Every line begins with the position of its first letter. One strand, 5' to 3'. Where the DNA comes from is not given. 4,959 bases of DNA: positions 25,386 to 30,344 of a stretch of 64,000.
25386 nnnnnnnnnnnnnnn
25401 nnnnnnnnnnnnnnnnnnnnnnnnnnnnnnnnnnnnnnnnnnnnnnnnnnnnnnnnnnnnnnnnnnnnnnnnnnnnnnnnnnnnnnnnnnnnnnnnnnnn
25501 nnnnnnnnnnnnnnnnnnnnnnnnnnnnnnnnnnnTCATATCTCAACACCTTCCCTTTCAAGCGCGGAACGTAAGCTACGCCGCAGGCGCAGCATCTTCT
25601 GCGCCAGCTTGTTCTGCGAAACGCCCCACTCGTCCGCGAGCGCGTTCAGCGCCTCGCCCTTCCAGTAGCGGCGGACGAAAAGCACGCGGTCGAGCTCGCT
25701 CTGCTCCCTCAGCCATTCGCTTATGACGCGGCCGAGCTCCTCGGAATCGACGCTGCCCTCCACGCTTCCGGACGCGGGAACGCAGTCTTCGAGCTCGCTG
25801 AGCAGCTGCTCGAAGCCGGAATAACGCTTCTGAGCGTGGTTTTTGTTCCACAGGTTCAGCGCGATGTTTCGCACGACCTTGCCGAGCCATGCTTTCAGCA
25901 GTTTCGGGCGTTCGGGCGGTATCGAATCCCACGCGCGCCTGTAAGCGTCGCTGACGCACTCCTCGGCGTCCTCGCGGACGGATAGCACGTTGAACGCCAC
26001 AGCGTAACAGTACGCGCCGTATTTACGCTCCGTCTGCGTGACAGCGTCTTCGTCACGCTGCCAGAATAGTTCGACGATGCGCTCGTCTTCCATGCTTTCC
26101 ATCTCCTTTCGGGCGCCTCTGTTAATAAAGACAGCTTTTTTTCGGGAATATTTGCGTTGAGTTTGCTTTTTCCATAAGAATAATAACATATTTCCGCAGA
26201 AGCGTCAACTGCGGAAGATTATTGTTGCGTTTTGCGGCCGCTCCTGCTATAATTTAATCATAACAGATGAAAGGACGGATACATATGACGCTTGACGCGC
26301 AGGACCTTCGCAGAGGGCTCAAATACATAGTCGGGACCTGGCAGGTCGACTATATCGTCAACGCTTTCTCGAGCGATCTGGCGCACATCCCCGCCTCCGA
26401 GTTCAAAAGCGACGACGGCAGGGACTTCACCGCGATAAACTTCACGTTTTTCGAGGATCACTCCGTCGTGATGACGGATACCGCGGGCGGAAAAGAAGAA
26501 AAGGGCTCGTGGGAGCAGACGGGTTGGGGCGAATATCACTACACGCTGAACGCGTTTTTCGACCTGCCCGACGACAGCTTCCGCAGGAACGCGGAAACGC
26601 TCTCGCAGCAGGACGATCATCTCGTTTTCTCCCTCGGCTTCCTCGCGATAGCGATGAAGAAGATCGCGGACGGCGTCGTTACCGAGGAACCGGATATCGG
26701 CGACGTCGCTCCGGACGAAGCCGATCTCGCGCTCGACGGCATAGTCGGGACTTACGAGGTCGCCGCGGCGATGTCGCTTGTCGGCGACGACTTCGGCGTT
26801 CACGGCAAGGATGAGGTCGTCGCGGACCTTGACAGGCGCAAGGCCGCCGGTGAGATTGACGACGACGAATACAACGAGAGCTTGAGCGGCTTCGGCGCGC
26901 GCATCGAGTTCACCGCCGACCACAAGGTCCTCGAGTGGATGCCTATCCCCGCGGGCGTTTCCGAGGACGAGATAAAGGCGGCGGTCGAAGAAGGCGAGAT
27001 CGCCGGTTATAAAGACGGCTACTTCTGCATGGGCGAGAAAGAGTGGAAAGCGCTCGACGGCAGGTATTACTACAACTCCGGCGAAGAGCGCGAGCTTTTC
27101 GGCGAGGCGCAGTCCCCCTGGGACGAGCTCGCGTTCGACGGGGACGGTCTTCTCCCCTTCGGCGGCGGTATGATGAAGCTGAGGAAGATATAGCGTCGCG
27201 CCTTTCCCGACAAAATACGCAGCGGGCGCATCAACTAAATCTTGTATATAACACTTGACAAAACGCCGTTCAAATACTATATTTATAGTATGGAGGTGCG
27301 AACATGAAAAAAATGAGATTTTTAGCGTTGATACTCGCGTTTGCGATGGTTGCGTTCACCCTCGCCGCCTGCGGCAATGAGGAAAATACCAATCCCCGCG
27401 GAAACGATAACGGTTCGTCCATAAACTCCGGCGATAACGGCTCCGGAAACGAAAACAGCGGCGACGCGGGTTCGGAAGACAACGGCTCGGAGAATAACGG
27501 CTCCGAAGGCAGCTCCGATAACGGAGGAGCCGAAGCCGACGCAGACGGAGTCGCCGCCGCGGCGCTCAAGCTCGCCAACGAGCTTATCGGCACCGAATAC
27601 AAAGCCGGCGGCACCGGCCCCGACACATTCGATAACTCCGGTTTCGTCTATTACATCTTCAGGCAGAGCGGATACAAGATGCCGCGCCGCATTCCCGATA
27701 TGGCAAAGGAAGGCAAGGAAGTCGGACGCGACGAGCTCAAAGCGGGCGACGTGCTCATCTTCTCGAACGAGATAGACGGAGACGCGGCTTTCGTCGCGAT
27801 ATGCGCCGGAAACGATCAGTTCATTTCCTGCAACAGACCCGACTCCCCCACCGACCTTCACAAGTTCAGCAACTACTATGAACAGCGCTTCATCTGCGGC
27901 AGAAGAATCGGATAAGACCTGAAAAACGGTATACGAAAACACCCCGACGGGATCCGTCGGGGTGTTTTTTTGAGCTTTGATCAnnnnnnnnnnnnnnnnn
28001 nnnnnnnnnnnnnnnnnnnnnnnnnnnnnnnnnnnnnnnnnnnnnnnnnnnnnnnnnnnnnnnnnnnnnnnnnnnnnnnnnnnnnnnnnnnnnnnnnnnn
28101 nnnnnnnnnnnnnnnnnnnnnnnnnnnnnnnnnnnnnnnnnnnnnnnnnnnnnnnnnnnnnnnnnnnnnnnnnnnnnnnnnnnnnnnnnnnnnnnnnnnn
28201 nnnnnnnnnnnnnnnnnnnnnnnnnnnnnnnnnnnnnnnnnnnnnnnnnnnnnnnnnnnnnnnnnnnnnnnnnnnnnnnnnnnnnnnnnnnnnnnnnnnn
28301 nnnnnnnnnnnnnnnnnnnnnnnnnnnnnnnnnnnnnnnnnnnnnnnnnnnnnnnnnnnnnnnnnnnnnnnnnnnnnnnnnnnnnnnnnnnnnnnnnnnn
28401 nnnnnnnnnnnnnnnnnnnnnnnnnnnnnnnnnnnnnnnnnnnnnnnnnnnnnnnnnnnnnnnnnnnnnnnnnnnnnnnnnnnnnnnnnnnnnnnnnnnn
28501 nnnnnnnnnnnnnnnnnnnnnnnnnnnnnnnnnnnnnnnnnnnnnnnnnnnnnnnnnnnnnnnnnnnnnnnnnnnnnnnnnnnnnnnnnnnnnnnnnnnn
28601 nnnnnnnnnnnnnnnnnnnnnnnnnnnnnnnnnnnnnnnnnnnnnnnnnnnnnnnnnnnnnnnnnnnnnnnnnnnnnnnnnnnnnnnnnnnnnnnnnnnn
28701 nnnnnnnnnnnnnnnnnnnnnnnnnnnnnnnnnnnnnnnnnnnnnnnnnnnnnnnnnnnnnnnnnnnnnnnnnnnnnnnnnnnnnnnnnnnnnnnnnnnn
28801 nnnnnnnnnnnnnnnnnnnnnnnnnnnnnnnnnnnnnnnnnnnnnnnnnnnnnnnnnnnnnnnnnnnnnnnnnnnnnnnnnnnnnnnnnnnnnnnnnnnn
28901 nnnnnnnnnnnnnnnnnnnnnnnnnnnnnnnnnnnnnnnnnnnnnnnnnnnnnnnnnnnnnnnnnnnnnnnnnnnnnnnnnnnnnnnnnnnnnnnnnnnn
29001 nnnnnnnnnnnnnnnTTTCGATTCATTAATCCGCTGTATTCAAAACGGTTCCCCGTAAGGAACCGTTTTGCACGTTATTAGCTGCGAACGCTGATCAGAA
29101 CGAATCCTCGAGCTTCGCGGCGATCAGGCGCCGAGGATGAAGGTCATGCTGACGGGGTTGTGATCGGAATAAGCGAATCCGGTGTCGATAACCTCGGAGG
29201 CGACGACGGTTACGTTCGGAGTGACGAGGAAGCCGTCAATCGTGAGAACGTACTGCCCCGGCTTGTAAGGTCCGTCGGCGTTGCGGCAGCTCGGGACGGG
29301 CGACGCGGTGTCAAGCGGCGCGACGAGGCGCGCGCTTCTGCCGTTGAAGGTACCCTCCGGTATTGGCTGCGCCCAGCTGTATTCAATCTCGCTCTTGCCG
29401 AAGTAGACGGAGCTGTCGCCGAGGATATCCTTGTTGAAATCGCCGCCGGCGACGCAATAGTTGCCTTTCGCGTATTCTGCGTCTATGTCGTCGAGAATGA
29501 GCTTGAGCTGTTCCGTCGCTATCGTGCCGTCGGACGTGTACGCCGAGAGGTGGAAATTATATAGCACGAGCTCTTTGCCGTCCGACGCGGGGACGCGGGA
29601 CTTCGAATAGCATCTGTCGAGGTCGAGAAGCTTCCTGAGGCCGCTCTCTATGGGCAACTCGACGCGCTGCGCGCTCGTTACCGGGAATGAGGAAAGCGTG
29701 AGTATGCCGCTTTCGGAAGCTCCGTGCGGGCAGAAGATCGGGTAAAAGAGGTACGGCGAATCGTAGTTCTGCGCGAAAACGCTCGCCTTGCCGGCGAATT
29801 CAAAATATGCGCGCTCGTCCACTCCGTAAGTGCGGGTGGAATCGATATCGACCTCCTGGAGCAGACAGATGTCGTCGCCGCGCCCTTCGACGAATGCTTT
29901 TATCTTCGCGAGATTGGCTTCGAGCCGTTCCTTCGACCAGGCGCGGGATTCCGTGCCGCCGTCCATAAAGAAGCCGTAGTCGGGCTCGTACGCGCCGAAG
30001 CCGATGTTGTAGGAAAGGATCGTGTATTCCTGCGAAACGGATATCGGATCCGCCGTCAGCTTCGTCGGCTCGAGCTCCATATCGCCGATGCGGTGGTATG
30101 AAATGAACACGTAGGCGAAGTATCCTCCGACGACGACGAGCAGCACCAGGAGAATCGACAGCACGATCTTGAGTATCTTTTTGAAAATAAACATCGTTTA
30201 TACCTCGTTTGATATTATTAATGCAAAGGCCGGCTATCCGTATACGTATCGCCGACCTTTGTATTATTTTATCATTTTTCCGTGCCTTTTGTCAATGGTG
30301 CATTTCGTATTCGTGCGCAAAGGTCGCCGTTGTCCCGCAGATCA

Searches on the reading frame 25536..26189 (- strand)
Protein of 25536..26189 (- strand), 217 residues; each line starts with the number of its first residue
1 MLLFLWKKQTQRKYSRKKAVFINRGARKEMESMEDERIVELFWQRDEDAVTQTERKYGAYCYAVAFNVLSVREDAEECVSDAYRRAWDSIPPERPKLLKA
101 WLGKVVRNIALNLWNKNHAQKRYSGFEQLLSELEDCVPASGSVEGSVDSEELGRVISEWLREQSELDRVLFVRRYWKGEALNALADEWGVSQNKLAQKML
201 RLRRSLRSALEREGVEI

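Call 28: search_protein_families(library=ncbifam, proteins=[window:25536-26189:-], max_evalue=0.01)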
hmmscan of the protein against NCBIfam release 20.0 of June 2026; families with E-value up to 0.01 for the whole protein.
window:25536-26189:- (217 aa): 37 families (the best 25 are shown)
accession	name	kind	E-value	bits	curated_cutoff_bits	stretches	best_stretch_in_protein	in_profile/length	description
TIGR02937.1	sigma70-ECF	superfamily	1.9e-16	60.2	42.9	1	51-210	4-165/165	sigma-70 family RNA polymerase sigma factor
NF008888.0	PRK11922.1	equivalog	1.3e-12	47.8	204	1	27-213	9-199/231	RNA polymerase sigma factor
TIGR02985.1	Sig70_bacteroi1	subfamily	3.7e-12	46.7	126.4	1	55-210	8-162/162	RNA polymerase sigma-70 factor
TIGR02989.1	Sig-70_gvs1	subfamily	4.6e-09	36.4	124.55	1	65-207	18-155/158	RNA polymerase sigma-70 factor, Rhodopirellula/Verrucomicrobium family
NF007227.0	PRK09645.1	subfamily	3.5e-08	33.5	202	1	45-216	10-176/177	sigma-70 family RNA polymerase sigma factor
NF009167.0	PRK12514.1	equivalog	7.3e-08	32.5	265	1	45-211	17-179/180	RNA polymerase sigma factor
NF009176.0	PRK12524.1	equivalog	1.5e-07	31.4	264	1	27-210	5-184/196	RNA polymerase sigma factor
NF004113.0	PRK05602.1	equivalog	2e-07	30.9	208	1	11-214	8-205/211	RNA polymerase sigma factor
NF058625.1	sigma_PG0214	equivalog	2.3e-07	30.7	130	1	61-212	17-163/170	GFO_1088 family ECF-type sigma factor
NF007224.0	PRK09642.1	equivalog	7.1e-07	29.3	212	1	56-207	3-151/160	RNA polymerase sigma factor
NF010500.0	PRK13919.1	subfamily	5.4e-06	26.7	226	1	29-207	4-184/186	putative RNA polymerase sigma E protein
NF007223.0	PRK09641.1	equivalog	8.2e-06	25.8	209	1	30-211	1-185/187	RNA polymerase sigma factor SigW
TIGR02954.1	Sig70_famx3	hypoth_equivalog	9.5e-06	25.5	188.5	1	33-119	1-88/170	RNA polymerase sigma-70 factor, TIGR02954 family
TIGR02983.1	SigE-fam_strep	subfamily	1.1e-05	25.4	141.55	1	48-212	6-160/162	SigE family RNA polymerase sigma factor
NF009190.0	PRK12538.1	equivalog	4.2e-05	23.3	303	1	28-215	43-224/233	RNA polymerase sigma factor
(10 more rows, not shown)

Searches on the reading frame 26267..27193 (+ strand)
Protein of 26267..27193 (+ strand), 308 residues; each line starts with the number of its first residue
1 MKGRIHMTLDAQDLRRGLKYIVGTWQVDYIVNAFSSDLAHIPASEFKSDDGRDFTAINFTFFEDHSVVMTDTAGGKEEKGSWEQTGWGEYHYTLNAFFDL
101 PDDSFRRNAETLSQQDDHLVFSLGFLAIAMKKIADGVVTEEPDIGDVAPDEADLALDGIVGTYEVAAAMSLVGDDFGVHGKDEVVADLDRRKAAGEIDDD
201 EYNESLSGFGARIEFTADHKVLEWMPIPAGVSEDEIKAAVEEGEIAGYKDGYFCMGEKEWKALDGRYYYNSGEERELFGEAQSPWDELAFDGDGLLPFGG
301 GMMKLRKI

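Call 43: search_protein_families(library=pfam, proteins=[window:26267-27193:+], max_evalue=0.001)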
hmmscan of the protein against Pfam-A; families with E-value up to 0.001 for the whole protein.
window:26267-27193:+ (308 aa): 1 family
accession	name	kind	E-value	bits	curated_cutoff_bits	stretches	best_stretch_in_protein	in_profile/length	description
PF09851.14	SHOCT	-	0.00053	20.1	27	0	187-204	5-22/28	Short C-terminal domain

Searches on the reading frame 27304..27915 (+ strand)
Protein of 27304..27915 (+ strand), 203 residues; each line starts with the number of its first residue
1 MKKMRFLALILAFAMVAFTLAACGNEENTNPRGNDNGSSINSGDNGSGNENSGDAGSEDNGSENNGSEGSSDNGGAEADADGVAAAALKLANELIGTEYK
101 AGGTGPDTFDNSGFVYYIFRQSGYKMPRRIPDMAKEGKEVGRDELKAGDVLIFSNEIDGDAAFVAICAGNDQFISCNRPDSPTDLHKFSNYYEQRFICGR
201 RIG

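Call 43: search_protein_families(library=pfam, proteins=[window:27304-27915:+], max_evalue=0.001)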
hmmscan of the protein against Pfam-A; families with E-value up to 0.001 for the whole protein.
window:27304-27915:+ (203 aa): 1 family
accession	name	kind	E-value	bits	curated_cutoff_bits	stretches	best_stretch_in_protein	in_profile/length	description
PF00877.26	NLPC_P60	-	5e-16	59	23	1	96-199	1-103/105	NlpC/P60 family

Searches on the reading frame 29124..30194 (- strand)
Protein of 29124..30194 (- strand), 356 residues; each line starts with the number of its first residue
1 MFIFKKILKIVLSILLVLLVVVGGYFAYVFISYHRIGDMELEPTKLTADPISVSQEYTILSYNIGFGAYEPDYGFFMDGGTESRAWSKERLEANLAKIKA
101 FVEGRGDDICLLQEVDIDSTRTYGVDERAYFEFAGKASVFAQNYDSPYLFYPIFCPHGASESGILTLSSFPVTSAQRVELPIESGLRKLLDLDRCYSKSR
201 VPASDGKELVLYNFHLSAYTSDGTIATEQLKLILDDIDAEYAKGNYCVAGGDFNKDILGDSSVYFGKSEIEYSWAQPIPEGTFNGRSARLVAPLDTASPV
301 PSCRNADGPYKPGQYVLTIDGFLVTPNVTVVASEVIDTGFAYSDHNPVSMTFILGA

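Call 4: search_protein_families(library=pfam, proteins=[window:29124-30194:-], max_evalue=0.01)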
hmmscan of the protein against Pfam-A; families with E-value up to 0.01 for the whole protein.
window:29124-30194:- (356 aa): 1 family
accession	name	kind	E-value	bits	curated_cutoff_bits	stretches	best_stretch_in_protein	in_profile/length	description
PF03372.29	Exo_endo_phos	-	3.8e-12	46.9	24.5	1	60-345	1-225/225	Endonuclease/Exonuclease/phosphatase family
